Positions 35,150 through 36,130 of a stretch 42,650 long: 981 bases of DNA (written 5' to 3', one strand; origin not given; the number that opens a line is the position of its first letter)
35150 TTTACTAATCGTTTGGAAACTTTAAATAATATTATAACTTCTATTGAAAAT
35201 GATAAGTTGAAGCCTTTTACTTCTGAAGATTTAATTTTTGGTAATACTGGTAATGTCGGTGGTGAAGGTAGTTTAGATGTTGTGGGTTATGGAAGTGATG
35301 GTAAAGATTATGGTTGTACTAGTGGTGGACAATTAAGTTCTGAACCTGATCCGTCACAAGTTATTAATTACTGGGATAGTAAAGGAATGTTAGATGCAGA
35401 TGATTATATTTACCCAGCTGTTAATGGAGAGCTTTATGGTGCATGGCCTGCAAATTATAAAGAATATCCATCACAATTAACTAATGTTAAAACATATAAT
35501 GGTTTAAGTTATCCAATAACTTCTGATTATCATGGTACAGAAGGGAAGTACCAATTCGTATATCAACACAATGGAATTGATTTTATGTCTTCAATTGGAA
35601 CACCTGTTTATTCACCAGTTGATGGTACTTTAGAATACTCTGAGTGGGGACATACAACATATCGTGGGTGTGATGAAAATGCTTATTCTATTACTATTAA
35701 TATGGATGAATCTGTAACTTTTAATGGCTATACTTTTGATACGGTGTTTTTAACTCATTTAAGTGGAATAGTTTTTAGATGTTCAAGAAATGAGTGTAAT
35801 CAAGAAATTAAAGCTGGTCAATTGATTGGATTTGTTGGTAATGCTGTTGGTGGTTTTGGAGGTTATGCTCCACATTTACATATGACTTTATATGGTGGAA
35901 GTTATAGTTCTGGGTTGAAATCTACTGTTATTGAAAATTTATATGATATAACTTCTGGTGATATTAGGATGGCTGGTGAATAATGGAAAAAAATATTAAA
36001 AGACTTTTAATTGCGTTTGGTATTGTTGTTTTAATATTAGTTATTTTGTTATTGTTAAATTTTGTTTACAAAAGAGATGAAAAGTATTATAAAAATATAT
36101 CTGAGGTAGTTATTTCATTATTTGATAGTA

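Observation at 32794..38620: Three tandem M23-peptidase plus unknown-partner cassettes attached to ftsEX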

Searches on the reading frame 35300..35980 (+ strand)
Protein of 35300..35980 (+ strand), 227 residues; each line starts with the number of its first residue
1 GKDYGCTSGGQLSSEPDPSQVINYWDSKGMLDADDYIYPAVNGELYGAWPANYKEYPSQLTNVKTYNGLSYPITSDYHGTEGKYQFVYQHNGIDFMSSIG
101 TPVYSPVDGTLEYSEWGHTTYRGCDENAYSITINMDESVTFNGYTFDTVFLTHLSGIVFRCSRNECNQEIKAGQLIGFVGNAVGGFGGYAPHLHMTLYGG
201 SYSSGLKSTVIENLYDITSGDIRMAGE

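Call 74: search_dna_similar(query=window:35300-35980:+, collection=plasmids, mode=protein, max_evalue=0.001, max_rows=12)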
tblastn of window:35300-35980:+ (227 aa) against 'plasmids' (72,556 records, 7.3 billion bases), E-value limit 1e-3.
Records with a match: 3; places in all: 3; records where one place covers at least 80% of the query: 0.
Best place of each record, by identity: <60% 3.
By first word of the organism name: Rhodococcus 3.
By predicted mobility (MOB-suite, as given by PLSDB): mobilizable 3.
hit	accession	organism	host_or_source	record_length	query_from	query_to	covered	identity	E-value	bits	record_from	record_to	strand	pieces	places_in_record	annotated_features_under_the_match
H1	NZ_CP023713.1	Rhodococcus ruber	cell culture,dyed contaminated landsoil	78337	89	194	47%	40.2%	1e-4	50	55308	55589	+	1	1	peptidoglycan DD-metalloendopeptidase family protein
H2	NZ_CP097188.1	Rhodococcus sp. GA1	cell culture,soil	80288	89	194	47%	40.2%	1e-4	50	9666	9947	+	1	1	peptidoglycan DD-metalloendopeptidase family protein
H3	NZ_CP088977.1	Rhodococcus pyridinivorans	pure culture,soil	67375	90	194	46%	39.0%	7e-4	47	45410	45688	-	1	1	peptidoglycan DD-metalloendopeptidase family protein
